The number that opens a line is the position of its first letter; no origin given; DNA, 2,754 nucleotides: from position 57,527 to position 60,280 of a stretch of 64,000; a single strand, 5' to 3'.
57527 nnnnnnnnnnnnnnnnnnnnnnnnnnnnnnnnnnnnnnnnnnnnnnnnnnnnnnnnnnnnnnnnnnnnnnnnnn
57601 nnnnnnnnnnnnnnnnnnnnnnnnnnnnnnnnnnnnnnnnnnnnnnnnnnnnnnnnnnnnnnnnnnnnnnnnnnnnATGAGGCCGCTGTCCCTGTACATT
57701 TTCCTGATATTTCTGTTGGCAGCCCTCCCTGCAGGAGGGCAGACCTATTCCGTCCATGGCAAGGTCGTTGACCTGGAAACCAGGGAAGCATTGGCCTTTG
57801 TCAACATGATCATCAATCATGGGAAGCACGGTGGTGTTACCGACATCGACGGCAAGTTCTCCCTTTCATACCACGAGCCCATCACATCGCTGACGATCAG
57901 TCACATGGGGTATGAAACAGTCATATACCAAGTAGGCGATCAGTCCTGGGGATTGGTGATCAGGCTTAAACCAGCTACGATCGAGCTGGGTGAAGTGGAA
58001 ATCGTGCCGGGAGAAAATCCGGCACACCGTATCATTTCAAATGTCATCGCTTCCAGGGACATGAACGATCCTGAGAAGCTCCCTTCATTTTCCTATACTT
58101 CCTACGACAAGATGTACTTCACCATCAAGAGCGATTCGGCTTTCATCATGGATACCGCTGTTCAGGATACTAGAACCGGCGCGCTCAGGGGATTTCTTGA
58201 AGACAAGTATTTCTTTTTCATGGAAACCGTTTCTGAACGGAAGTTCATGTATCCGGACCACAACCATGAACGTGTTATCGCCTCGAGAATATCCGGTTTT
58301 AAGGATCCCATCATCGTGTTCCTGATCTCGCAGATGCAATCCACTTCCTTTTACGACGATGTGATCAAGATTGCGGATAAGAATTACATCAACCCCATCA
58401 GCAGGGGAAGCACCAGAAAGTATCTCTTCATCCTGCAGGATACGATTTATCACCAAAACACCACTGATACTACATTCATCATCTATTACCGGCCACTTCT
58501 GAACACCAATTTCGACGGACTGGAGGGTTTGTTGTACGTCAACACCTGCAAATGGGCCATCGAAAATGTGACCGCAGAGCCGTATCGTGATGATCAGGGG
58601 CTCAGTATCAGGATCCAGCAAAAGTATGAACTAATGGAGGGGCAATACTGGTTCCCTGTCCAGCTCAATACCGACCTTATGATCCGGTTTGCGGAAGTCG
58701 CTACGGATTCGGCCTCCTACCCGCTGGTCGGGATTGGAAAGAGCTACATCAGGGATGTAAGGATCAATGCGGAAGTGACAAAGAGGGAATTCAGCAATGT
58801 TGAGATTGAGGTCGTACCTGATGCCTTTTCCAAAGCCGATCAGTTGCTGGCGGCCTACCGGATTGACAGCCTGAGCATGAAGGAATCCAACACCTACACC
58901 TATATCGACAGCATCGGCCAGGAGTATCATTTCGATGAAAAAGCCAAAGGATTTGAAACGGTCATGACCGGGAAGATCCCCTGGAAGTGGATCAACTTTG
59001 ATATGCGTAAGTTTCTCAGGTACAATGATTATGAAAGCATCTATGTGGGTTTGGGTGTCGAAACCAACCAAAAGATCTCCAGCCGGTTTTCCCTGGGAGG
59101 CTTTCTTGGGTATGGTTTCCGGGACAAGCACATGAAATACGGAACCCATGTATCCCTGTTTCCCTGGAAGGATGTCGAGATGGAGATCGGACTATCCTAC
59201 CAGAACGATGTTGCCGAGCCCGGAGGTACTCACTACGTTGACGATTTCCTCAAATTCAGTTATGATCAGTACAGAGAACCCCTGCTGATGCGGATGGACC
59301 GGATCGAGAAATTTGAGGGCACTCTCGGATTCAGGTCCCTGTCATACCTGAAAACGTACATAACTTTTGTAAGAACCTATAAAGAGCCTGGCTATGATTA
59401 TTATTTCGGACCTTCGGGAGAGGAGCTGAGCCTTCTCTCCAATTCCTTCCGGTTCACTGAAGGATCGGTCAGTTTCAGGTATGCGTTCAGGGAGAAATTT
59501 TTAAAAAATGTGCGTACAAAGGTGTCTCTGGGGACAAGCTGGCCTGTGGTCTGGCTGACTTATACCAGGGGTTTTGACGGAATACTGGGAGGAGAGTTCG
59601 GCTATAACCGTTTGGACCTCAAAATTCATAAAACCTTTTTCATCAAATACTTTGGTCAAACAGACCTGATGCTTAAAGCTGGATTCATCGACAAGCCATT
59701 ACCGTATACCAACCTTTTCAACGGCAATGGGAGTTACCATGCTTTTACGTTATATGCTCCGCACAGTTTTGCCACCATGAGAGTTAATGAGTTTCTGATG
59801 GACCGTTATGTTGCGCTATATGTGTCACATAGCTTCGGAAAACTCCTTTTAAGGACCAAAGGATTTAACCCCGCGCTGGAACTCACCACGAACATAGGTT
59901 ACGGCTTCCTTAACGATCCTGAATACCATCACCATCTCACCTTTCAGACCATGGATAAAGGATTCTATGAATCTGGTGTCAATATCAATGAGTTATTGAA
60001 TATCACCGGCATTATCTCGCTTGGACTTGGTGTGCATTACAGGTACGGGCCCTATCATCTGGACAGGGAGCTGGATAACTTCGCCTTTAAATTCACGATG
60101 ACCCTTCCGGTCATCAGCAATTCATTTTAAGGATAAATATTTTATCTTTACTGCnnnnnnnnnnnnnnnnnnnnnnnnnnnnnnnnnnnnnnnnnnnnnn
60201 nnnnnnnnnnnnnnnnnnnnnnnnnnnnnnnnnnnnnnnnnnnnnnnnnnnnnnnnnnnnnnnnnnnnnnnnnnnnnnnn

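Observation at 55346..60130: Translationally coupled 6+6-TM protein / ABC ATPase / CarboxypepD_reg barrel: an envelope module with no assigned function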

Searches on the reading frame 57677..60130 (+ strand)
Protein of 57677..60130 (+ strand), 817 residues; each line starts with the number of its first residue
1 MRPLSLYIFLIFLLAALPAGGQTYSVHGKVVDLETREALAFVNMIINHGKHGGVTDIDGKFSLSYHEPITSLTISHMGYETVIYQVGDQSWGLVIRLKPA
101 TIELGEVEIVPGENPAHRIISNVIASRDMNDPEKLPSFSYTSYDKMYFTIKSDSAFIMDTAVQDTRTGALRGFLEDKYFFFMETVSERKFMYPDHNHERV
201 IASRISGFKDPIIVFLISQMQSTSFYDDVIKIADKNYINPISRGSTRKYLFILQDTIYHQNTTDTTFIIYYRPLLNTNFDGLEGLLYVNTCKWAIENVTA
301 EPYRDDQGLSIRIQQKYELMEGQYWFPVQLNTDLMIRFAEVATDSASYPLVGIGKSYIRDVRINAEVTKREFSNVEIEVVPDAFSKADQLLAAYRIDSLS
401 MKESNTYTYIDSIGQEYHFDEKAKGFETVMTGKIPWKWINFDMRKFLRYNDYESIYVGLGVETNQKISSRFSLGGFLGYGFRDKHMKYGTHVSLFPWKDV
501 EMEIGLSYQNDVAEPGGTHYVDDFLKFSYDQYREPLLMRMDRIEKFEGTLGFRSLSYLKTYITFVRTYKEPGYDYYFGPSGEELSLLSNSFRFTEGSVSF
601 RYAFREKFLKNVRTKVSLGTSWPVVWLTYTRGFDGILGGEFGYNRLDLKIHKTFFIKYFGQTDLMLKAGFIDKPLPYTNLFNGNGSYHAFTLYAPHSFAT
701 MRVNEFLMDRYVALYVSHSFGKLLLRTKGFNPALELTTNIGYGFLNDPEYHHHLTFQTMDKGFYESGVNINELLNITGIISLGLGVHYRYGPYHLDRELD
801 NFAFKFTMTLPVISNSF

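Call 3: search_protein_families(library=pfam, proteins=[window:57677-60130:+], max_evalue=0.01)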
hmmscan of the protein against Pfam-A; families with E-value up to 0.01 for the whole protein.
window:57677-60130:+ (817 aa): 2 families
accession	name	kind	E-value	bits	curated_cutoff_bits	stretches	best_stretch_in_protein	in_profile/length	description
PF18939.6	DUF5686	-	9.9e-36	123.8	39.2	2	119-513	1-403/669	Family of unknown function (DUF5686)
PF13715.12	CarbopepD_reg_2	-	9.5e-13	48.4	32.2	1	26-107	1-86/88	CarboxypepD_reg-like domain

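Call 4: search_protein_families(library=ncbifam, proteins=[window:57677-60130:+], max_evalue=0.01)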
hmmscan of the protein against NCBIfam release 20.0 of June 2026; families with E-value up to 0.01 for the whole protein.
window:57677-60130:+ (817 aa): 1 family
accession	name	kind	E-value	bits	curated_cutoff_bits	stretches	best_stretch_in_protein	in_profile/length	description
TIGR04056.1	OMP_RagA_SusC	subfamily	2.2e-12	46.2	368.25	1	25-114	2-88/981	SusC/RagA family TonB-linked outer membrane protein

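Call 8: find_homologous_proteins(query=window:57677-60130:+, max_evalue=0.00001)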
Query window:57677-60130:+ (817 aa): 2017 proteins with E <= 0.00001 among 8000 candidates; the best 120 are listed.
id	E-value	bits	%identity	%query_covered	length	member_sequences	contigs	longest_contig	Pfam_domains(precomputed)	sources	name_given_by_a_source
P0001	0.0e+0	1864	99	100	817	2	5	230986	PF13715.13,PF18939.7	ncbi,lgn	-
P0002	0.0e+0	1739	91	100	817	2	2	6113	PF13715.13,PF18939.7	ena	-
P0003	0.0e+0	1591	84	99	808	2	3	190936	PF13715.13,PF18939.7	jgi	jgi:hypothetical protein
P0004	0.0e+0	1540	79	100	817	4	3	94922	PF13715.13,PF18939.7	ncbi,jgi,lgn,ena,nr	ncbi:MAG TPA: DUF5686 family protein [Bacteroidales bacterium]|nr:DUF5686 family protein [Bacteroida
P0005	0.0e+0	1413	72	99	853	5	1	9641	PF13715.13,PF18939.7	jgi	-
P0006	0.0e+0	1399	72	100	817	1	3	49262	PF13715.13,PF18939.7,PF13620.13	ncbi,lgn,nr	ncbi:MAG: DUF5686 family protein [Bacteroidales bacterium]|nr:carboxypeptidase-like regulatory domai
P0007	0.0e+0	1370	70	100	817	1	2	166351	PF13715.13,PF18939.7,PF13620.13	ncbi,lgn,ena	-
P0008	0.0e+0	1283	66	100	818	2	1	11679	PF13715.13,PF18939.7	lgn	-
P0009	0.0e+0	1191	63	98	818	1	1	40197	PF13715.13,PF18939.7,PF13620.13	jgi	jgi:hypothetical protein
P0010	1.5e-292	991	54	99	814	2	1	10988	PF13715.13,PF18939.7,PF13620.13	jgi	jgi:hypothetical protein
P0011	5.8e-291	986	53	99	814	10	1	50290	PF13715.13,PF18939.7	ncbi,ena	-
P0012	6.0e-281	953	75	64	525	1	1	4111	PF18939.7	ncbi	-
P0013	3.2e-271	920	52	98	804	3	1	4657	PF13715.13,PF18939.7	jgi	-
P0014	7.4e-271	919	52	100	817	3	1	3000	PF13715.13,PF18939.7,PF13620.13,PF23591.2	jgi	-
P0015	9.6e-270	916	51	100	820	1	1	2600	PF13715.13,PF18939.7,PF13620.13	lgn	-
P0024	1.9e-264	898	50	97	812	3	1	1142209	PF13715.13,PF18939.7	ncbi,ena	-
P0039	1.2e-259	882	50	98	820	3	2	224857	PF13715.13,PF18939.7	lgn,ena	-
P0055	4.9e-256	870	48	99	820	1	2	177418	PF13715.13,PF18939.7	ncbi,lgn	-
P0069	9.5e-254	863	48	99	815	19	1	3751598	PF13715.13,PF18939.7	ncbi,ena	-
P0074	8.9e-253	859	50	99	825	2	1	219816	PF13715.13,PF18939.7,PF13620.13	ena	-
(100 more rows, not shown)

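Call 25: predict_structure(alignment_id=A1)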
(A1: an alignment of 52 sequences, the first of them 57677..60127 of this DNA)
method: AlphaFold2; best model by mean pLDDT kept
length: 817 residues; sequences in the alignment: 52
mean_pLDDT: 81.3   pTM: 0.72
mean pLDDT of the five models: 81.3, 80.1, 78.1, 77.3, 76.0
residues with pLDDT >= 90: 199; 70-90: 481; 50-70: 118; < 50: 19
segments of 3 or more residues with pLDDT < 50: 104-111, 157-159, 813-817
pLDDT, mean of each block of 10 residues (from residue 1): 72 67 82 88 85 85 88 87 86 88 52 77 91 89 87 53 60 83 87 84 78 57 75 78 88 84 85 83 91 91 74 87 86 78 72 85 82 77 77 79 88 81 66 78 81 85 76 91 91 86 92 79 59 70 93 86 94 87 76 94 84 71 92 91 94 86 92 90 74 73 84 92 65 86 90 87 90 68 86 86 76 44
secondary structure, 60 per line:
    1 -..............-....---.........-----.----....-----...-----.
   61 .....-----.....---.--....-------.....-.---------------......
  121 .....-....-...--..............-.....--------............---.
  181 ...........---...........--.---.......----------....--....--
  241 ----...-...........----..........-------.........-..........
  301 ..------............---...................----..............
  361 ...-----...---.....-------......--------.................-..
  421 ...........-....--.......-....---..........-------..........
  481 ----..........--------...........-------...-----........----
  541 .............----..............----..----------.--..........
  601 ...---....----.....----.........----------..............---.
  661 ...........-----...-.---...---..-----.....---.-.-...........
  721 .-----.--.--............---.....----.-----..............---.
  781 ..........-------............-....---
elements in order (helices of 4 or more, strands of 3 or more residues): H2-15 H17-20 E24-32 E43-46 E52-54 E60-65 E71-75 E82-85 E93-97 H115-125 H127-130 E137-150 H152-156 H165-176 E180-191 E195-205 H212-218 E229-232 E235-238 E249-259 E264-273 E281-289 E294-302 E309-320 E324-342 E347-363 E375-379 H387-392 H401-417 H419-431 E433-436 E439-442 E447-450 E454-463 E471-480 E485-494 E503-513 H529-536 E541-553 E558-571 E591-603 E607-610 E615-619 E624-632 E643-656 E660-671 E685-687 E698-702 E710-721 E733-744 E763-776 E780-790 H798-801 E802-809 H811-814

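Call 34: search_solved_structures(query=A1, max_evalue=10)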
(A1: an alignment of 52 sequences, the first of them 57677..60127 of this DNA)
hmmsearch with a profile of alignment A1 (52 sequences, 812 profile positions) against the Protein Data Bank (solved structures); distinct sequences matched with E-value up to 10: 6.
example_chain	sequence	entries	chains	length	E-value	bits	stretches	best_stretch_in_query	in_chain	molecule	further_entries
8aa4_A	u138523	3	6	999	1.2e-13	53.8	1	5-109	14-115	SusC homolog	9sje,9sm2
9hfj_A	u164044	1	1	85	1.8e-11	46.6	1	20-100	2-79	SusC homolog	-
6sli_B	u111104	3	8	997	4.8e-09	38.5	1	21-109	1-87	RagA protein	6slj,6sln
5t3r_D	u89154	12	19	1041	5.2e-08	35.1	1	5-109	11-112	SusC homolog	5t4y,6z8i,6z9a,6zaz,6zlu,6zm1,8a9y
9gbc_A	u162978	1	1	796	1.2e-06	30.6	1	5-111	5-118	TonB-linked outer membrane receptor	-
6ytc_A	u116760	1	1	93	3.2e-06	29.2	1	22-109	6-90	TonB-dependent receptor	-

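Call 46: find_encoding_contigs(protein=P0069, flank=8000, max_places=3)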
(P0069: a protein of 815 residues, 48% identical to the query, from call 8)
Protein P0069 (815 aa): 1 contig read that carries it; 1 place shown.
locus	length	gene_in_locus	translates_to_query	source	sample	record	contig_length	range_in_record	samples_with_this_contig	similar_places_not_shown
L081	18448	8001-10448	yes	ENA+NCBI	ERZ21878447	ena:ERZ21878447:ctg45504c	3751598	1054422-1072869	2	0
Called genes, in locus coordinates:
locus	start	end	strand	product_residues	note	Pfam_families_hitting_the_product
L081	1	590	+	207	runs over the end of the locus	PF00293:NUDIX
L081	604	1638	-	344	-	PF03702:AnmK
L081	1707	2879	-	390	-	PF00512:HisKA, PF02518:HATPase_c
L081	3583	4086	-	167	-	-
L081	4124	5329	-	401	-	PF08442:ATP-grasp_2, PF13549:ATP-grasp_5 (weak), PF24948:Citrate_synth_N, PF00549:Ligase_CoA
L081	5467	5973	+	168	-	PF01661:Macro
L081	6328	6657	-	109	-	-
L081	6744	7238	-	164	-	PF04073:tRNA_edit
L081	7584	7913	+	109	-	PF01503:PRA-PH (weak), PF03819:MazG, PF12643:MazG-like (weak)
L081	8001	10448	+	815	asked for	PF13715:CarbopepD_reg_2, PF18939:DUF5686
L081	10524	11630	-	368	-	-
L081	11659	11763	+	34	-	-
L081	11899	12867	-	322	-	PF05971:Methyltransf_10, PF05175:MTS (weak)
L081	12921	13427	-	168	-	PF12675:DUF3795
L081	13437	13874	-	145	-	PF02566:OsmC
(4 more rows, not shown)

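Call 47: find_encoding_contigs(protein=P0024, flank=6000, max_places=2)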
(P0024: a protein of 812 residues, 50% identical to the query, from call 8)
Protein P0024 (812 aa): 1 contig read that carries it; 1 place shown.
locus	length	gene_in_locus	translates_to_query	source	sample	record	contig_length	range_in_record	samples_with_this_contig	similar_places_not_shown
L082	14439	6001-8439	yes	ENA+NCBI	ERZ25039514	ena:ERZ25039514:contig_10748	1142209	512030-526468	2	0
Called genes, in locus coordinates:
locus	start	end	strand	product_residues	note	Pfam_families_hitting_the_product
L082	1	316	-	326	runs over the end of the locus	PF00365:PFK, PF01513:NAD_kinase (faint)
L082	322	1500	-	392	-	PF22020:RlmL_1st, PF02926:THUMP, PF01170:UPF0020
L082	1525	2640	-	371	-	PF01594:AI-2E_transport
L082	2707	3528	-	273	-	PF05235:CHAD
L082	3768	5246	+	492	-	PF18940:DUF5687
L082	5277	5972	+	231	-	PF00005:ABC_tran, PF13304:AAA_21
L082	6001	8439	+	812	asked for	PF13715:CarbopepD_reg_2, PF18939:DUF5686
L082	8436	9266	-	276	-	PF03547:Mem_trans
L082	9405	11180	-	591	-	-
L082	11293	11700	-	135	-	-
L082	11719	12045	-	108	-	-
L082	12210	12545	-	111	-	PF00581:Rhodanese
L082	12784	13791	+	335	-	PF04055:Radical_SAM, PF13186:SPASM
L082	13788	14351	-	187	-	PF01765:RRF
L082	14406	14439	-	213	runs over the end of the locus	PF01451:LMWPc (weak)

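Call 48: find_encoding_contigs(protein=P0039, flank=6000, max_places=2)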
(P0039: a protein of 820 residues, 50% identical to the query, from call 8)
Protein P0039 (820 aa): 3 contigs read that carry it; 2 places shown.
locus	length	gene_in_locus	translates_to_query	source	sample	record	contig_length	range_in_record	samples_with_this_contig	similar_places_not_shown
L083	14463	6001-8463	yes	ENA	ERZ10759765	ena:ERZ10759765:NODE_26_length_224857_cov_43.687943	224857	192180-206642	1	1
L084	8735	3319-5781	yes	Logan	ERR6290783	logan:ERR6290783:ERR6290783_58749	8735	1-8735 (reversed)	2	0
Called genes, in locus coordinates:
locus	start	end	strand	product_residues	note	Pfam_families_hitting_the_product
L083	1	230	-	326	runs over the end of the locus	PF00365:PFK, PF01513:NAD_kinase (weak)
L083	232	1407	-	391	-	PF22020:RlmL_1st, PF02926:THUMP, PF01170:UPF0020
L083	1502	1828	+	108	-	PF01503:PRA-PH, PF12643:MazG-like, PF03819:MazG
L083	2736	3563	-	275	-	PF05235:CHAD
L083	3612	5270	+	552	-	PF18940:DUF5687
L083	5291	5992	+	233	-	PF00005:ABC_tran, PF13476:AAA_23 (weak), PF13304:AAA_21 (weak)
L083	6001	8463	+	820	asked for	PF13715:CarbopepD_reg_2, PF18939:DUF5686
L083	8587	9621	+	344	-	PF11376:DUF3179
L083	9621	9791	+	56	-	-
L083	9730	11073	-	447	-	PF14349:SprA_N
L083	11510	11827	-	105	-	PF20584:DUF6787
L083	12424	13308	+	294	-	PF01594:AI-2E_transport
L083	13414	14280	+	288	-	-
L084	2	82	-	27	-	?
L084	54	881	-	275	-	PF05235:CHAD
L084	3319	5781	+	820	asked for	PF13715:CarbopepD_reg_2, PF18939:DUF5686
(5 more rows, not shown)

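Call 49: find_encoding_contigs(protein=P0074, flank=6000, max_places=2)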
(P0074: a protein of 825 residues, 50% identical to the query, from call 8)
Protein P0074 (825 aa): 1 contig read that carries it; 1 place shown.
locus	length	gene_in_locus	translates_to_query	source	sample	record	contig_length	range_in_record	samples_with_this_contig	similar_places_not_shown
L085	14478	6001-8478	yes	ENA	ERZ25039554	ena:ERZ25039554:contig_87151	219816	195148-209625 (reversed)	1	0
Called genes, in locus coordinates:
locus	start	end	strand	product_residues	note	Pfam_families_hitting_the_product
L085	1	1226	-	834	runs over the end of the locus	PF17764:PriA_3primeBD, PF04851:ResIII, PF00270:DEAD, PF22590:Cas3-like_C_2 (faint), PF18319:Zn_ribbon_PriA, PF00271:Helicase_C, PF18074:PriA_C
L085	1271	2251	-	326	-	PF00365:PFK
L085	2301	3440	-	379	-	PF22020:RlmL_1st, PF02926:THUMP, PF01170:UPF0020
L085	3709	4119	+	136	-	PF18940:DUF5687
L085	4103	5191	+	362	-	PF18940:DUF5687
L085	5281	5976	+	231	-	PF00005:ABC_tran, PF13304:AAA_21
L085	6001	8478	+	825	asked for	PF13620:CarboxypepD_reg (weak), PF13715:CarbopepD_reg_2, PF18939:DUF5686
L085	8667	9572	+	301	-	PF01266:DAO (weak), PF03486:HI0933_like (faint), PF07992:Pyr_redox_2 (faint), PF13450:NAD_binding_8, PF01593:Amino_oxidase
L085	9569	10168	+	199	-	-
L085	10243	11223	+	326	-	PF00494:SQS_PSY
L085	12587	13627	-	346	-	PF01479:S4, PF00849:PseudoU_synth_2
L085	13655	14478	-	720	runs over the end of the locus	PF18962:Por_Secre_tail (weak)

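Call 50: find_encoding_contigs(protein=P0055, flank=6000, max_places=2)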
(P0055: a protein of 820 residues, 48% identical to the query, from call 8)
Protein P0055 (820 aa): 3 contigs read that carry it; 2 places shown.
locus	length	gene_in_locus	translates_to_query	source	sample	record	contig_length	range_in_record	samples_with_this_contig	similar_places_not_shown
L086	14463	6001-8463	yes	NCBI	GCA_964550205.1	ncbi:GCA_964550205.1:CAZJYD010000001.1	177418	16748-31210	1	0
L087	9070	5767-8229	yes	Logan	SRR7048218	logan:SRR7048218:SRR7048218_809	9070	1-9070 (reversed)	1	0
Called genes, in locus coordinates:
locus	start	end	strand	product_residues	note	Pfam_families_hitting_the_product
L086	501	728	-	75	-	-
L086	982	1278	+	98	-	-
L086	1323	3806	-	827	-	PF17764:PriA_3primeBD, PF04851:ResIII, PF00270:DEAD, PF22590:Cas3-like_C_2 (faint), PF18319:Zn_ribbon_PriA, PF00271:Helicase_C, PF18074:PriA_C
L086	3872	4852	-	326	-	PF00365:PFK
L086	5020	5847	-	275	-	PF05235:CHAD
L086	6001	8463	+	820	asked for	PF13715:CarbopepD_reg_2, PF18939:DUF5686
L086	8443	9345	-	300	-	PF03547:Mem_trans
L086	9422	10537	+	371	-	PF01594:AI-2E_transport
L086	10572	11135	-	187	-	PF01765:RRF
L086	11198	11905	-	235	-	PF00696:AA_kinase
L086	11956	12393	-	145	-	-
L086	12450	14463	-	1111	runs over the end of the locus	PF07517:SecA_DEAD, PF01043:SecA_PP_bind, PF21090:P-loop_SecA, PF07516:SecA_SW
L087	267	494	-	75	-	-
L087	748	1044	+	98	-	-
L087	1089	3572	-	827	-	PF17764:PriA_3primeBD, PF04851:ResIII, PF00270:DEAD, PF18319:Zn_ribbon_PriA, PF00271:Helicase_C, PF18074:PriA_C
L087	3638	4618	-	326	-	PF00365:PFK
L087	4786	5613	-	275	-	PF05235:CHAD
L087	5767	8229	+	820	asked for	PF13715:CarbopepD_reg_2, PF18939:DUF5686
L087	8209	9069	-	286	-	?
